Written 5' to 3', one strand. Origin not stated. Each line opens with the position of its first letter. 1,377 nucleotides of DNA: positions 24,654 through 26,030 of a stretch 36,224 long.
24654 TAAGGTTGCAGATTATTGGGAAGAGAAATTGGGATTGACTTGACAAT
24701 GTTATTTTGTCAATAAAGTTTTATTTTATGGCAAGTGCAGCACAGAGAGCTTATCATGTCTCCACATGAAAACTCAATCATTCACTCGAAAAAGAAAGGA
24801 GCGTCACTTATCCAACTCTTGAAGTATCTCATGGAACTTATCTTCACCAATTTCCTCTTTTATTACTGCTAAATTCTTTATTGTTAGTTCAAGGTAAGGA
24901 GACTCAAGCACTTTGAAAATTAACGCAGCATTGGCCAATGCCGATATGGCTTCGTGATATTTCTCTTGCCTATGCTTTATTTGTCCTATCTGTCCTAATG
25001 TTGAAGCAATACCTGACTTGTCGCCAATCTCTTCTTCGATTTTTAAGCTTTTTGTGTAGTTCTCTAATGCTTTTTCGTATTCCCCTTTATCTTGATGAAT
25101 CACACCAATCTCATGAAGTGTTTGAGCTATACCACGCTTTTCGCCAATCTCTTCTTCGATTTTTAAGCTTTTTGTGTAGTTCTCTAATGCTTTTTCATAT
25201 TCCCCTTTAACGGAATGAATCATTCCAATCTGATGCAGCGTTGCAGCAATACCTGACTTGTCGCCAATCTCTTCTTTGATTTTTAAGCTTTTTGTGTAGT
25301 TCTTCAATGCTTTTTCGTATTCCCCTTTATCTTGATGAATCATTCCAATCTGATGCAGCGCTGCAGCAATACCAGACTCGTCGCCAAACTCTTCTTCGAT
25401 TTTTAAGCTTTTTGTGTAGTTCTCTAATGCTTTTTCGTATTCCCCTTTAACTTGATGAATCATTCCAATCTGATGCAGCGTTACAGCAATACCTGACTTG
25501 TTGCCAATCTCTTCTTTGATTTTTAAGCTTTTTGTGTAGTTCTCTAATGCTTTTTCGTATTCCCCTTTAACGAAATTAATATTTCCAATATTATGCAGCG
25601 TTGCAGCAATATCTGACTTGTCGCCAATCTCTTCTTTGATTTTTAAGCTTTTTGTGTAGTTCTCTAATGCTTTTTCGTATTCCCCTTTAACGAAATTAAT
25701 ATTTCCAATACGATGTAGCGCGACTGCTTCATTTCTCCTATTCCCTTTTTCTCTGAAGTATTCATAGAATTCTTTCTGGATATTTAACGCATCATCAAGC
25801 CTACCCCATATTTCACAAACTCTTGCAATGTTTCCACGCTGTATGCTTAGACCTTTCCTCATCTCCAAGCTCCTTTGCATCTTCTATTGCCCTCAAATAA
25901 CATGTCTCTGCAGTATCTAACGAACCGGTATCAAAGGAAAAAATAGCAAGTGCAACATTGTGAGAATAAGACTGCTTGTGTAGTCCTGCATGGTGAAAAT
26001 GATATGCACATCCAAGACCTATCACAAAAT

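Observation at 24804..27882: NYN nuclease + effector-less STAND P-loop NTPase + TPR array: candidate NLR/Avs-like immune module with the effector encoded in trans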

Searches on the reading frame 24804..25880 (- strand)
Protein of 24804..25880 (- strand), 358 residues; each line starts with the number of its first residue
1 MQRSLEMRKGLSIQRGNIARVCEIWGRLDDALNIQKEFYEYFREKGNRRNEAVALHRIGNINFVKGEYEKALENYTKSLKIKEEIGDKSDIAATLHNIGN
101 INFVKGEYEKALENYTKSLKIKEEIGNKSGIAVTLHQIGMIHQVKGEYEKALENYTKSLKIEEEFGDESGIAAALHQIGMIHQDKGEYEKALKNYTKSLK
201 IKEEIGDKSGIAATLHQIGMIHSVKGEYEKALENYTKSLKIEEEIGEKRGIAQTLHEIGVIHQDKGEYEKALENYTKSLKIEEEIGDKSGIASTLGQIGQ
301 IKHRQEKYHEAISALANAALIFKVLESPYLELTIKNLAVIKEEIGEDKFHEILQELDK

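Call 3: search_protein_families(library=pfam, proteins=[window:24804-25880:-], max_evalue=0.01)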
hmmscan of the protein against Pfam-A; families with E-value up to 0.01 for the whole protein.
window:24804-25880:- (358 aa): 37 families (the best 25 are shown)
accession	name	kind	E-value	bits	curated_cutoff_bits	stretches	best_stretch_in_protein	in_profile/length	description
PF13424.12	TPR_12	-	3.5e-71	235.8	30.1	6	131-204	2-77/77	Tetratricopeptide repeat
PF00515.34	TPR_1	-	5.9e-48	159.3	27.8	6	92-123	1-32/34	Tetratricopeptide repeat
PF07719.23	TPR_2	-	1.5e-41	137.5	27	6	172-202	1-31/34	Tetratricopeptide repeat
PF13181.12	TPR_8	-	8.8e-31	103.9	25.7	4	172-203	1-32/34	Tetratricopeptide repeat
PF13374.12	TPR_10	-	1.5e-26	92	27.5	1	172-204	2-34/42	Tetratricopeptide repeat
PF10516.15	SHNi-TPR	-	2.8e-26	91.2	21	2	97-127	6-36/38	SHNi-TPR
PF13176.12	TPR_7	-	1.5e-23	81.3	27.9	0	174-208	1-35/36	Tetratricopeptide repeat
PF13414.12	TPR_11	-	1.7e-21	76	26.8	2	59-83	1-25/42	TPR repeat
PF24885.1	TPR_NPHP3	-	1.1e-17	64.7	100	3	69-202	72-213/239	Nephrocystin-3 TPR domain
PF17874.7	TPR_MalT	-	2e-15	57.3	45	2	173-321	41-190/336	MalT-like TPR region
PF22883.1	Consortin_N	-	1.4e-14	54.1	27.7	0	214-232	8-26/52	Consortin, N-terminal domain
PF14938.12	SNAP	-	1.9e-13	51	25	2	33-197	15-180/282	Soluble NSF attachment protein, SNAP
PF04212.24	MIT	-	1.3e-12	48.1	30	0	144-160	16-32/66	MIT (microtubule interacting and transport) domain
PF21325.3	SHPRH_helical-1st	-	2.6e-11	44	27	0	47-89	19-61/95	E3 ubiquitin-protein ligase SHPRH, first helical domain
PF13487.12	HD_5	-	2.7e-08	34.2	27.2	0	70-101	23-54/170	HD domain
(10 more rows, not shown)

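Call 4: search_protein_families(library=padloc, proteins=[window:24804-25880:-], max_evalue=0.01)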
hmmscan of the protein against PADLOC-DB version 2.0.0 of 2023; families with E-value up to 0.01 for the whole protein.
window:24804-25880:- (358 aa): 6 families
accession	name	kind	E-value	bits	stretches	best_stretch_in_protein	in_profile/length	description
PDLC01169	TPR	-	3.7e-38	129.3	3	24-142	85-199/252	TPR repeats containing protein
PDLC01171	TPR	-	4.2e-14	50.4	4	179-319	148-280/504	TPR repeats containing protein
PDLC03969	TmtA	-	5.9e-07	25.4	0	164-223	709-767/1563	-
PDLC01092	C3a198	-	8.3e-07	26.3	0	132-243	196-303/523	TPR protein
PDLC02264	AbiEi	-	0.00039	18.5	0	222-249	123-150/205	AbiEi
PDLC05018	PDC-S43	-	0.00057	18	0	65-96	8-39/115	-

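Call 5: search_protein_families(library=ncbifam, proteins=[window:24804-25880:-], max_evalue=0.01)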
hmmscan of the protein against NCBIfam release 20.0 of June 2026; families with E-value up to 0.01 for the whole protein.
window:24804-25880:- (358 aa): 28 families (the best 25 are shown)
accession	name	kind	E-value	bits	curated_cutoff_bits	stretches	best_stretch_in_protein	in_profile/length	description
NF041717.1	HaaA_phane_TPR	equivalog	1.3e-44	152.6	1125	1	125-346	585-807/882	cyclophane-containing RiPP biosynthesis TPR protein HaaT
NF053520.1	HK_Porph_FimS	equivalog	1.8e-39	135.5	600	3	212-354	124-268/618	sensor histidine kinase FimS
NF002725.1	PRK02603.1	equivalog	2.4e-37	128.6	143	4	177-267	40-121/173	photosystem I assembly protein Ycf3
NF053617.1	SARPRegAfsRStmc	equivalog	8e-22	77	1430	2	137-320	741-923/986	SARP-family global regulator AfsR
TIGR02917.1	PEP_TPR_lipo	equivalog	7.4e-17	60.5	312.2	1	128-202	461-529/899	XrtA/PEP-CTERM system TPR-repeat protein PrsT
NF052312.1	T9SS_PorW_SprE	equivalog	1.2e-16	60.6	250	3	29-121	267-357/716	type IX secretion system periplasmic lipoprotein PorW/SprE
NF053779.1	BT3442_fam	equivalog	1.8e-14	53.4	940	2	37-201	87-251/563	BT3442 family protein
NF040586.1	FxSxx_TPR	equivalog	1.8e-14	53.2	300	2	15-160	431-584/830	FxSxx-COOH system tetratricopeptide repeat protein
NF047507.1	TPR_BatC_Lepto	exception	2.1e-14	53.5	175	0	185-245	71-129/214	TPR repeat-containing protein BatC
NF033762.1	social_mot_Tgl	equivalog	5.1e-13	48.9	225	3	176-346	35-185/252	social motility TPR repeat lipoprotein Tgl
NF040959.1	MamA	equivalog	2.7e-10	40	200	3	18-203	43-204/204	magnetosome protein MamA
TIGR00990.1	3a0801s09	subfamily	3.5e-10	39.1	757.25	1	87-164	122-192/615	mitochondrial import receptor subunit TOM70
TIGR02552.1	LcrH_SycD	equivalog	1.3e-09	37.9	104.8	0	177-202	57-82/136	SycD/LcrH family type III secretion system chaperone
NF033758.1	gliding_GltE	equivalog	1.1e-08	34.5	225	1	171-240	289-353/411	adventurous gliding motility TPR repeat lipoprotein GltE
NF008756.0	PRK11788.1-4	equivalog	1.4e-08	34.2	474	1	59-243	41-211/389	lipopolysaccharide assembly protein LapB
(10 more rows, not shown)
